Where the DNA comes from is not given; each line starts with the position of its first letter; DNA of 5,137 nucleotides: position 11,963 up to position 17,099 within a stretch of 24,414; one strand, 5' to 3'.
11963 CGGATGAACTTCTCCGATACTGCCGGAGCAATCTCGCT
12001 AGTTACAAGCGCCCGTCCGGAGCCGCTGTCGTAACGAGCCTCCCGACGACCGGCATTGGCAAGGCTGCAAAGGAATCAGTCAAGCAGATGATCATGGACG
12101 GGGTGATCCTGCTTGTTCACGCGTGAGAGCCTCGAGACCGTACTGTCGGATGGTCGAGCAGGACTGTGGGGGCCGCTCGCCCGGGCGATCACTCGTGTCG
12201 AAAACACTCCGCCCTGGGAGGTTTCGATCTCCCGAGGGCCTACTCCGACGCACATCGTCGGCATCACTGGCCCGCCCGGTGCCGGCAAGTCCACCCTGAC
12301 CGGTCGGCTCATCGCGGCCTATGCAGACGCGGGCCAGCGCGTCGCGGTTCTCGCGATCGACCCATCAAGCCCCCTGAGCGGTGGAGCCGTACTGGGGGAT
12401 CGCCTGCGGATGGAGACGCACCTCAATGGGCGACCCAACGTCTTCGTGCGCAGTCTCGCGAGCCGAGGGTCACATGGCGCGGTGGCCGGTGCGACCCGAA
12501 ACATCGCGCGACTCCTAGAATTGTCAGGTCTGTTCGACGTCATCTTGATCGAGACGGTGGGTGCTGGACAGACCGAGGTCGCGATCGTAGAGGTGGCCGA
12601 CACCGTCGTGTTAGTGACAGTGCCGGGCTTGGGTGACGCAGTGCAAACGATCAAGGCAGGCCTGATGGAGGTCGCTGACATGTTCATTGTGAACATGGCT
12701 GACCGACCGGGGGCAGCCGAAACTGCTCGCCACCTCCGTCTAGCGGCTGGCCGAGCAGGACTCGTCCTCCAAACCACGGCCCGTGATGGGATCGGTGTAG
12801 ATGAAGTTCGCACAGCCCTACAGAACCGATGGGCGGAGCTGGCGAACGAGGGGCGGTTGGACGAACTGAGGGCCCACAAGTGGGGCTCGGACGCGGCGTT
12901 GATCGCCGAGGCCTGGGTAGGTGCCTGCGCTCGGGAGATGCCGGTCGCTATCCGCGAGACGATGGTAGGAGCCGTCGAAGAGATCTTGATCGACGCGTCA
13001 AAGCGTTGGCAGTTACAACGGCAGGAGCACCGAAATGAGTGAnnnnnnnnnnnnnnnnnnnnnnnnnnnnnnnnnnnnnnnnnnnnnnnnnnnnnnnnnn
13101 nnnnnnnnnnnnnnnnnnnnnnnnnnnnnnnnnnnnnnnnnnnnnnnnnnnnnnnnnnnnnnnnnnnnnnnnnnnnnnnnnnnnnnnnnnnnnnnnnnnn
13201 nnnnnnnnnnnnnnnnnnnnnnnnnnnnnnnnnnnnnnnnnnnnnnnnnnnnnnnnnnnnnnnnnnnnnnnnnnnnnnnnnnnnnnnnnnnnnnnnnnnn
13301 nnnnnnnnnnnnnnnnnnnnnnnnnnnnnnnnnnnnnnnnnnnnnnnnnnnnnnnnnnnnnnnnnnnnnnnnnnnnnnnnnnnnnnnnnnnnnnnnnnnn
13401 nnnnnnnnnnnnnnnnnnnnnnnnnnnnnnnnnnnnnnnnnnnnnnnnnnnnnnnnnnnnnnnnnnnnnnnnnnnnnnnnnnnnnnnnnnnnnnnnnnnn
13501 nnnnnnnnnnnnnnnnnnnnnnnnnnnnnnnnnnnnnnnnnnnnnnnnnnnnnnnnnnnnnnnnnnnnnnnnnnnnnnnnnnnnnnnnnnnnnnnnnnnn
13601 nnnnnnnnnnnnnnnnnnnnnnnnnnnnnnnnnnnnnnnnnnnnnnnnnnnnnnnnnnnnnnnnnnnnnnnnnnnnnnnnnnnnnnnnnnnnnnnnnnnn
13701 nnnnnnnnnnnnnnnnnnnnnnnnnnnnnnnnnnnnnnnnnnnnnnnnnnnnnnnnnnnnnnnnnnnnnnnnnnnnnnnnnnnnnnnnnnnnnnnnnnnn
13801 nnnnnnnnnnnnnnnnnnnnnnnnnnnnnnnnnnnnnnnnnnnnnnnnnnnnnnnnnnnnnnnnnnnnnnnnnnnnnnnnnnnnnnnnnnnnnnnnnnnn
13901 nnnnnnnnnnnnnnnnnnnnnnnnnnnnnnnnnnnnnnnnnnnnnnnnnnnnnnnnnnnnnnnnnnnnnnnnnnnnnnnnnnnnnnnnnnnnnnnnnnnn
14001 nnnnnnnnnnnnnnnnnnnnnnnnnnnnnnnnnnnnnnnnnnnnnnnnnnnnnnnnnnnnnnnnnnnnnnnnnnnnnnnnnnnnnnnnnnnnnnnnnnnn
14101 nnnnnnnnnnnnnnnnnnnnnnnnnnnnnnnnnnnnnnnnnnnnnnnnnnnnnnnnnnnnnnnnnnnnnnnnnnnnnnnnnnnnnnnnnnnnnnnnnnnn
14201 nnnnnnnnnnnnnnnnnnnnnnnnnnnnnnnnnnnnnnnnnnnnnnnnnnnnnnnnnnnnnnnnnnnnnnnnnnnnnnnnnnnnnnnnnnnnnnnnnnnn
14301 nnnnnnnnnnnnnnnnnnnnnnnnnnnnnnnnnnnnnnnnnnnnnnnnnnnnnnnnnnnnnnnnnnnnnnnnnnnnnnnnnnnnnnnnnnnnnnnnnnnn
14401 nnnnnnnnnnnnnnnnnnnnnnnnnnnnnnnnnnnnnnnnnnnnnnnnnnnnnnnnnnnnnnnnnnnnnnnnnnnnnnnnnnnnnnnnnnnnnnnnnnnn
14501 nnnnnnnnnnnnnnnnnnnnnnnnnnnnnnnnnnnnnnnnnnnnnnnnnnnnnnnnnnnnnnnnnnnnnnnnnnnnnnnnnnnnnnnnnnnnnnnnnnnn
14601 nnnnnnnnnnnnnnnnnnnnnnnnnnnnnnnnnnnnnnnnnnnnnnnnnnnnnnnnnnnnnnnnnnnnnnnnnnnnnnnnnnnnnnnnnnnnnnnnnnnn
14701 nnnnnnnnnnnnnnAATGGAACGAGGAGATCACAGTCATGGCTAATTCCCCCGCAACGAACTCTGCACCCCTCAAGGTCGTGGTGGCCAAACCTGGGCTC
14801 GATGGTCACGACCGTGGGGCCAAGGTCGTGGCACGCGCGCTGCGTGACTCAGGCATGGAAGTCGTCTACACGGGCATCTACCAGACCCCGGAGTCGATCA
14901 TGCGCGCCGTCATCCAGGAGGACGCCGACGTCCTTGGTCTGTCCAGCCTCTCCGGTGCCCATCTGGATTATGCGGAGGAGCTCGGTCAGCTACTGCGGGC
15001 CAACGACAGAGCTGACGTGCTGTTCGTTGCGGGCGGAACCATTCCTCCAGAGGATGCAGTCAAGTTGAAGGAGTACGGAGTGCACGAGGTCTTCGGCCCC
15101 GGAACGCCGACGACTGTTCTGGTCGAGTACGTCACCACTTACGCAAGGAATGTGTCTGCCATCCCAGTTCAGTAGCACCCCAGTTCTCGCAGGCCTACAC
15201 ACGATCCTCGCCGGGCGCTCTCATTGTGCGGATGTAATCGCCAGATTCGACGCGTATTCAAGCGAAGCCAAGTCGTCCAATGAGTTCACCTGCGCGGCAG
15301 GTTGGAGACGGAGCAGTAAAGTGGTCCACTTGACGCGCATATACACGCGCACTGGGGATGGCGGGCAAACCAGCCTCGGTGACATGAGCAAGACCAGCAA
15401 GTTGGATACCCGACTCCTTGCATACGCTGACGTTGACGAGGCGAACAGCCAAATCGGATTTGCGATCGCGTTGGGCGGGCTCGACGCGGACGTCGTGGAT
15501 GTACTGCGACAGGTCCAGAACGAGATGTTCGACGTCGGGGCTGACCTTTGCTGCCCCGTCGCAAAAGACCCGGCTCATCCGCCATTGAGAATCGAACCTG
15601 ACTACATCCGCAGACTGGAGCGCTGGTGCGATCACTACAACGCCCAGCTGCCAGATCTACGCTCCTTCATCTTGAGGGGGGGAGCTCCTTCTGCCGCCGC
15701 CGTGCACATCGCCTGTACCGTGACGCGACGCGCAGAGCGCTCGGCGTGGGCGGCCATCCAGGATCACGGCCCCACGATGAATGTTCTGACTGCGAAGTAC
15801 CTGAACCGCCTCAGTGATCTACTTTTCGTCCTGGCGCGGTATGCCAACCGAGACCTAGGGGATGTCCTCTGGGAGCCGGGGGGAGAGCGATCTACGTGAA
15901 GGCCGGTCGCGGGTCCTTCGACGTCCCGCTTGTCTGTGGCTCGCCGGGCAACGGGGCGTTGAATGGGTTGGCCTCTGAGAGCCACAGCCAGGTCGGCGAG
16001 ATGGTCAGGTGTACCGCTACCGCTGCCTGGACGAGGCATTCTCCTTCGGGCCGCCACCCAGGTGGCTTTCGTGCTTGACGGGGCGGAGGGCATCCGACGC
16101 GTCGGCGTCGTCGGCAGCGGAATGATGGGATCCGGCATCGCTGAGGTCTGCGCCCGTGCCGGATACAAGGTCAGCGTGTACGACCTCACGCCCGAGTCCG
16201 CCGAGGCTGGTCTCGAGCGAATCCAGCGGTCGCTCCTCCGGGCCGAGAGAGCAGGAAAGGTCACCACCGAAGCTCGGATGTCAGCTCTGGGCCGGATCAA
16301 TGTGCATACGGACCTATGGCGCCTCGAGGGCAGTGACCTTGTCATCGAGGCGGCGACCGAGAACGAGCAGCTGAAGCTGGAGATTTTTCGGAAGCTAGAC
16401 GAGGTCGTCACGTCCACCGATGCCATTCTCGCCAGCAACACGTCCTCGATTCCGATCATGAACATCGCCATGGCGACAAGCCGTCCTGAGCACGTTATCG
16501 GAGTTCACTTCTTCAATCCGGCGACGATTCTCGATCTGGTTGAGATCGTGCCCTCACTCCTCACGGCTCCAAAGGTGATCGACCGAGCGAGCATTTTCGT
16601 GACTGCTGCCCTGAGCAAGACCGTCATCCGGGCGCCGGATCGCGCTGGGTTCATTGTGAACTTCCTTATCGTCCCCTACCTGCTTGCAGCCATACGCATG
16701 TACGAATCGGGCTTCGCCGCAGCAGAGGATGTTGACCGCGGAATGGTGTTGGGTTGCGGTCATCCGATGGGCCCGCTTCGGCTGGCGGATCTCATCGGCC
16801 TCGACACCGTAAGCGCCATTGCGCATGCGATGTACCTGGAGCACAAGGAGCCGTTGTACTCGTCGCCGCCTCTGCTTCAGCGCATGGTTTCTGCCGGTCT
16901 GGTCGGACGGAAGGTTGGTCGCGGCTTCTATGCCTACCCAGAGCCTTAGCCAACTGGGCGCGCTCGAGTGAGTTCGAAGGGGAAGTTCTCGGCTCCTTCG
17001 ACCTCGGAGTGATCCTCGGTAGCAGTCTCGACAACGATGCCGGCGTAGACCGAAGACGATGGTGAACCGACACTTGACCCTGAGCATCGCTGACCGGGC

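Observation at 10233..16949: B12-dependent acyl-CoA mutase operon led by a Kal-like aminoacyl-CoA ammonia-lyase: candidate 2-aminoisobutyrate (alpha,alpha-dialkyl amino acid) catabolic route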

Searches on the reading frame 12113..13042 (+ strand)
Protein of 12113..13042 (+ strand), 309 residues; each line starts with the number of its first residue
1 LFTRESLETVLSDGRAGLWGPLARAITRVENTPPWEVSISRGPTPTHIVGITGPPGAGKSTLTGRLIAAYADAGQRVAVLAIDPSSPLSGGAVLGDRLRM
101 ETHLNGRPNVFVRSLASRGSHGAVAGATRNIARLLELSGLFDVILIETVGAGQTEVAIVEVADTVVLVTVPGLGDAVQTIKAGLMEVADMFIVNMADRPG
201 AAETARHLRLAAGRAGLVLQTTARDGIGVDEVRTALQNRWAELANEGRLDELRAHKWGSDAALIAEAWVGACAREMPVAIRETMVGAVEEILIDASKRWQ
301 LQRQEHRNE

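Call 3: search_protein_families(library=pfam, proteins=[window:12113-13042:+], max_evalue=0.01)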
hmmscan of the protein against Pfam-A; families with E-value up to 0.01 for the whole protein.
window:12113-13042:+ (309 aa): 15 families
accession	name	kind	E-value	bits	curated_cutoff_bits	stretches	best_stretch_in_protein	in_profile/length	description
PF03308.22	MeaB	-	5.9e-67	226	23.1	1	22-256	1-251/273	Methylmalonyl Co-A mutase-associated GTPase MeaB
PF02492.25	cobW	-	9e-08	32.3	20.7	1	48-207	2-164/180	CobW/HypB/UreG, nucleotide-binding domain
PF01656.29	CbiA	-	3.4e-05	24.3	25.4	1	56-150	9-54/125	CobQ/CobB/MinD/ParA nucleotide binding domain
PF20720.3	nSTAND3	-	0.00027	21.1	27.2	1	46-79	17-50/155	Novel STAND NTPase 3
PF13604.12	AAA_30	-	0.00029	21.1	27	1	47-82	19-54/191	AAA domain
PF03029.23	ATP_bind_1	-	0.00052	20.3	27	1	51-85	1-35/240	Conserved hypothetical ATP binding protein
PF13191.12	AAA_16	-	0.0014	19.5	32.6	1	43-85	22-63/167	AAA ATPase domain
PF01926.29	MMR_HSR1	-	0.0025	18.4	21.9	0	49-72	2-25/113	50S ribosome-binding GTPase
PF13238.12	AAA_18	-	0.0037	18.1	29.4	0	49-69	1-21/128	AAA domain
PF00448.28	SRP54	-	0.0039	17.3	22.7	0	49-159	4-102/196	SRP54-type protein, GTPase domain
PF24883.2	NPHP3_N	-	0.0044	17.7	24.8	1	42-82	18-58/164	Nephrocystin 3, N-terminal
PF03266.21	NTPase_1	-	0.005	17.2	23.9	0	49-77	2-30/168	NTPase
PF00005.33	ABC_tran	-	0.0071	17.4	25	0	46-75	11-40/137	ABC transporter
PF13401.12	AAA_22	-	0.0096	16.7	27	0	49-87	8-44/130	AAA domain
PF03205.20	MobB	-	0.0099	16.2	26.6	0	48-80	1-33/133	Molybdopterin guanine dinucleotide synthesis protein B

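Call 4: search_protein_families(library=ncbifam, proteins=[window:12113-13042:+], max_evalue=0.01)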
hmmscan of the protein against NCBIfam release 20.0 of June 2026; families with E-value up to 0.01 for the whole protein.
window:12113-13042:+ (309 aa): 9 families
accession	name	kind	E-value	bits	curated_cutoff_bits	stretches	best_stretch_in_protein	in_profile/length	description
TIGR00750.1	lao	equivalog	1.5e-70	237.7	240.75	1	22-264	6-261/300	methylmalonyl Co-A mutase-associated GTPase MeaB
NF006958.0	PRK09435.1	equivalog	2.7e-52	177.9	329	1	45-255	56-275/333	methylmalonyl Co-A mutase-associated GTPase MeaB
NF045497.1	IsobCoAmut_IcmF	equivalog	1.6e-34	118.9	1500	1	44-214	188-357/1076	fused isobutyryl-CoA mutase/GTPase IcmF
NF006746.0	PRK09270.1-5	subfamily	1e-07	31.1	250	1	47-83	22-58/210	nucleoside/nucleotide kinase family protein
NF006744.0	PRK09270.1-3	equivalog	2.7e-06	27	281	1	47-80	24-57/213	nucleoside/nucleotide kinase family protein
NF006743.0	PRK09270.1-2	equivalog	1.5e-05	24.1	227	1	47-74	29-54/217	nucleoside/nucleotide kinase family protein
NF041546.1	ParA_partition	equivalog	0.00042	19.9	180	1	56-172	10-109/203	ParA family partition ATPase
NF010340.0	PRK13768.1-2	equivalog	0.00044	20.1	293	1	48-85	5-42/265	GTPase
NF005923.0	PRK07933.1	equivalog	0.0062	15.9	193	0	48-81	2-35/213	dTMP kinase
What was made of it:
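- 12113..13042 (+): MeaB-type G-protein chaperone (309 aa). TIGR00750 237.7 bits, just under the cutoff of 240.75 (calls 3, 4).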

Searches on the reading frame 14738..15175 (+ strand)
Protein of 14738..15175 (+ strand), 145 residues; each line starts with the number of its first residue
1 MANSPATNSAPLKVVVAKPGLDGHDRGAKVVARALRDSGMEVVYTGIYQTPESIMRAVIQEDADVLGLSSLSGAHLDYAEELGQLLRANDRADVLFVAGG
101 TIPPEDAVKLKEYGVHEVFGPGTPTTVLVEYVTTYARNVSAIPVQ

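Call 3: search_protein_families(library=pfam, proteins=[window:14738-15175:+], max_evalue=0.01)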
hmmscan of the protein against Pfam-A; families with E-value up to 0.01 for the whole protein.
window:14738-15175:+ (145 aa): 1 family
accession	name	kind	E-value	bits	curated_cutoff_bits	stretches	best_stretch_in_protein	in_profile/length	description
PF02310.24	B12-binding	-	4e-26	91.6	32.1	1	13-126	2-117/121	B12 binding domain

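Call 4: search_protein_families(library=ncbifam, proteins=[window:14738-15175:+], max_evalue=0.01)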
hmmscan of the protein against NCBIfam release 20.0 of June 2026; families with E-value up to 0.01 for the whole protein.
window:14738-15175:+ (145 aa): 14 families
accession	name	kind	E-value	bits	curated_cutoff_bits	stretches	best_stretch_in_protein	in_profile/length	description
TIGR00640.1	acid_CoA_mut_C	subfamily_domain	1.4e-44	151.3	57.45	1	13-133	4-124/132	methylmalonyl-CoA mutase C-terminal domain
NF006944.0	PRK09426.1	equivalog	7.5e-34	116.7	876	1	13-132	591-710/721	methylmalonyl-CoA mutase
NF045497.1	IsobCoAmut_IcmF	equivalog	2.2e-17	62.2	1500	1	12-122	3-115/1076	fused isobutyryl-CoA mutase/GTPase IcmF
NF002612.0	PRK02261.1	equivalog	9.7e-12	44.6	110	1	13-132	5-130/148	methylaspartate mutase subunit S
TIGR01501.1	MthylAspMutase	equivalog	1.7e-09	37.5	135.8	1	14-133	4-129/134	methylaspartate mutase subunit S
NF007024.0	PRK09490.1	equivalog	1.7e-06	26.1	1497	1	9-111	749-852/1234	methionine synthase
TIGR02082.1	metH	equivalog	4.4e-06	24.6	1010.85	1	6-82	728-804/1182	methionine synthase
NF047996.1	corrin_MtgC_2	exception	1.5e-05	24.6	370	1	19-109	97-189/212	glycine betaine-specific corrinoid protein MtgC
NF041607.1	dimeth_corrin_MtbC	equivalog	2e-05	24.2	350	1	9-101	79-173/203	dimethylamine corrinoid protein MtbC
NF040743.1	ornith_mutase_E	equivalog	0.00031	18.9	800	1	8-135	592-725/730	D-ornithine 4,5-aminomutase subunit OraE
NF040655.1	MtaC_Meth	equivalog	0.0006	18.9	420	1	13-115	121-222/253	methanol--corrinoid protein MtaC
TIGR02370.1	pyl_corrinoid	subfamily_domain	0.00061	19.2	215.3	1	22-102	95-176/197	methyltransferase cognate corrinoid protein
NF052513.1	TransRegCarH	equivalog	0.0046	16.3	400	1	13-109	166-258/274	HTH-type transcriptional repressor CarH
NF052385.1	Lys_5_6_beta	equivalog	0.0047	16.6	280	1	45-133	144-234/241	lysine 5,6-aminomutase subunit beta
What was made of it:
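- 14738..15175 (+): B12-binding small subunit (145 aa) with the DxHxxG motif DGHDRG at nt 14801-14818. TIGR00640 151 bits, cutoff 57 (calls 3, 4).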

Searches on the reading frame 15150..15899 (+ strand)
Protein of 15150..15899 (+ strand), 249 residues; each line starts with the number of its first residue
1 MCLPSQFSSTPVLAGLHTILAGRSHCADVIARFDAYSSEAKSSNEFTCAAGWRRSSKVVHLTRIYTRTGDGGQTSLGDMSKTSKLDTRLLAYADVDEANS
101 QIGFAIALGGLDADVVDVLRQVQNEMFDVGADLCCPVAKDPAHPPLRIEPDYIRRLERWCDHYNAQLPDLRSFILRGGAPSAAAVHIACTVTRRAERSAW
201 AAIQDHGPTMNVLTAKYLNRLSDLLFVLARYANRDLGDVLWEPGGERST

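Call 3: search_protein_families(library=pfam, proteins=[window:15150-15899:+], max_evalue=0.01)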
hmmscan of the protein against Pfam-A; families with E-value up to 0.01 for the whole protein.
window:15150-15899:+ (249 aa): 1 family
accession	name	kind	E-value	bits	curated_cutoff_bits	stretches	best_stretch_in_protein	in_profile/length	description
PF01923.23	Cob_adeno_trans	-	6.6e-57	192.7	24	1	64-232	1-171/171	Cobalamin adenosyltransferase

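Call 4: search_protein_families(library=ncbifam, proteins=[window:15150-15899:+], max_evalue=0.01)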
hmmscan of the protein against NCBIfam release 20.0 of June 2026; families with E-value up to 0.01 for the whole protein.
window:15150-15899:+ (249 aa): 1 family
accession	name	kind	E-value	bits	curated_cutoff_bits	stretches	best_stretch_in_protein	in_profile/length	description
TIGR00636.1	PduO_Nterm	equivalog_domain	1.6e-46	158.1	108.45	1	65-241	1-170/171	cob(I)yrinic acid a,c-diamide adenosyltransferase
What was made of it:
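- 15321..15899 (+): PduO-type ATP:cob(I)alamin adenosyltransferase. The ORF is open from 15150; the likely start is GTG 15321. TIGR00636 158 bits, cutoff 108, with the domain starting at residue 64 of the long ORF (calls 3, 4).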

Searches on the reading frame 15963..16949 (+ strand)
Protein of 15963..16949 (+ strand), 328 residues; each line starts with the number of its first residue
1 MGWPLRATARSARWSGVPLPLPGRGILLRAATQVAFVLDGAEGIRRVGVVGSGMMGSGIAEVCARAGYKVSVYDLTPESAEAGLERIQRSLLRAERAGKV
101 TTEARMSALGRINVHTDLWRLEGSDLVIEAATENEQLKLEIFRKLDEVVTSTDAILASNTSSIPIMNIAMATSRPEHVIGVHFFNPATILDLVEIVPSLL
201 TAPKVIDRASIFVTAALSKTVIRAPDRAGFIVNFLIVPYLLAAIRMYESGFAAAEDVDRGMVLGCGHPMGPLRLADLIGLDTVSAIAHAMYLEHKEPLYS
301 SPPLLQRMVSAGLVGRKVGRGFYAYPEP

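Call 3: search_protein_families(library=pfam, proteins=[window:15963-16949:+], max_evalue=0.01)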
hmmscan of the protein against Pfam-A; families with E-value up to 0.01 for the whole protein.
window:15963-16949:+ (328 aa): 8 families
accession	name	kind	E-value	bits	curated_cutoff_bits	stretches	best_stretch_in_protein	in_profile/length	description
PF02737.24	3HCDH_N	-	2.2e-54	184.5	22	1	47-224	2-177/180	3-hydroxyacyl-CoA dehydrogenase, NAD binding domain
PF00725.27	3HCDH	-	3.9e-29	101.5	22.1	1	229-325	1-97/97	3-hydroxyacyl-CoA dehydrogenase, C-terminal domain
PF03446.21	NAD_binding_2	-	2.6e-07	31.2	21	1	46-86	1-41/161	NAD binding domain of 6-phosphogluconate dehydrogenase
PF03807.23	F420_oxidored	-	0.00011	23.1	21.6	1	46-90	1-47/94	NADP oxidoreductase coenzyme F420-dependent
PF13450.12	NAD_binding_8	-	0.001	19.8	21.9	1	49-75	1-27/68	NAD(P)-binding Rossmann-like domain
PF02826.25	2-Hacid_dh_C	-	0.0014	18.4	25.1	1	45-81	37-73/178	D-isomer specific 2-hydroxyacid dehydrogenase, NAD binding domain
PF00291.31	PALP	-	0.0058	16.4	35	1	33-83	45-92/295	Pyridoxal-phosphate dependent enzyme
PF03435.24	Sacchrp_dh_NADP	-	0.0065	17.2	25.1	0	47-97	1-44/129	Saccharopine dehydrogenase NADP binding domain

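Call 4: search_protein_families(library=ncbifam, proteins=[window:15963-16949:+], max_evalue=0.01)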
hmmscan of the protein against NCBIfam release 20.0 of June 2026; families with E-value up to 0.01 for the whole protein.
window:15963-16949:+ (328 aa): 31 families (the best 25 are shown)
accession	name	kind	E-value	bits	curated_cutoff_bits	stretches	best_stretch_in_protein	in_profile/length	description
NF005875.0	PRK07819.1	subfamily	5.1e-130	433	319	1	42-325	3-286/287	3-hydroxybutyryl-CoA dehydrogenase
NF004474.0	PRK05808.1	subfamily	9e-91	304.1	408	1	44-325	3-282/283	3-hydroxybutyryl-CoA dehydrogenase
NF006124.0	PRK08268.1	subfamily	6.1e-81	272.9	508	1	44-327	7-289/507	3-hydroxyacyl-CoA dehydrogenase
NF005715.0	PRK07530.1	equivalog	2.3e-78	263.6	420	1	44-326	4-284/292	3-hydroxybutyryl-CoA dehydrogenase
NF004699.0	PRK06035.1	equivalog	6.6e-66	222.4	500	1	43-318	2-278/294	3-hydroxyacyl-CoA dehydrogenase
TIGR02279.1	PaaC-3OHAcCoADH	equivalog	6.3e-65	219.9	669.4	1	46-327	7-287/503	3-hydroxyacyl-CoA dehydrogenase PaaH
NF006722.0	PRK09260.1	equivalog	7.3e-63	212.5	429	1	44-326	2-282/289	3-hydroxyacyl-CoA dehydrogenase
NF008363.0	PRK11154.1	equivalog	2.6e-58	197.7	869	1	42-326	307-587/708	fatty acid oxidation complex subunit alpha FadJ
NF006143.0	PRK08293.1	equivalog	9.1e-55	186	312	1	44-328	4-290/291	3-hydroxyacyl-CoA dehydrogenase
NF008727.0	PRK11730.1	equivalog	1.8e-53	181.9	870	1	41-326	310-593/717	fatty acid oxidation complex subunit alpha FadB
TIGR02440.1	FadJ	equivalog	1.1e-52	179.4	968.45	1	42-326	302-582/699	fatty acid oxidation complex subunit alpha FadJ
TIGR02441.1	fa_ox_alpha_mit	equivalog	2.3e-46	158.2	964.65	1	43-327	334-615/737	fatty acid oxidation complex subunit alpha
NF052272.1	Staph_FadB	exception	2.9e-43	148.1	999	1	44-324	3-287/752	3-hydroxyacyl-CoA dehydrogenase/crotonase FadB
NF042925.1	FHMPC_DH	equivalog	3.8e-42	144.7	500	1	46-326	2-281/304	5-formyl-3-hydroxy-2-methylpyridine 4-carboxylate 5-dehydrogenase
TIGR02437.1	FadB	equivalog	1.3e-40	139.5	933.55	1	42-326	311-593/714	fatty acid oxidation complex subunit alpha FadB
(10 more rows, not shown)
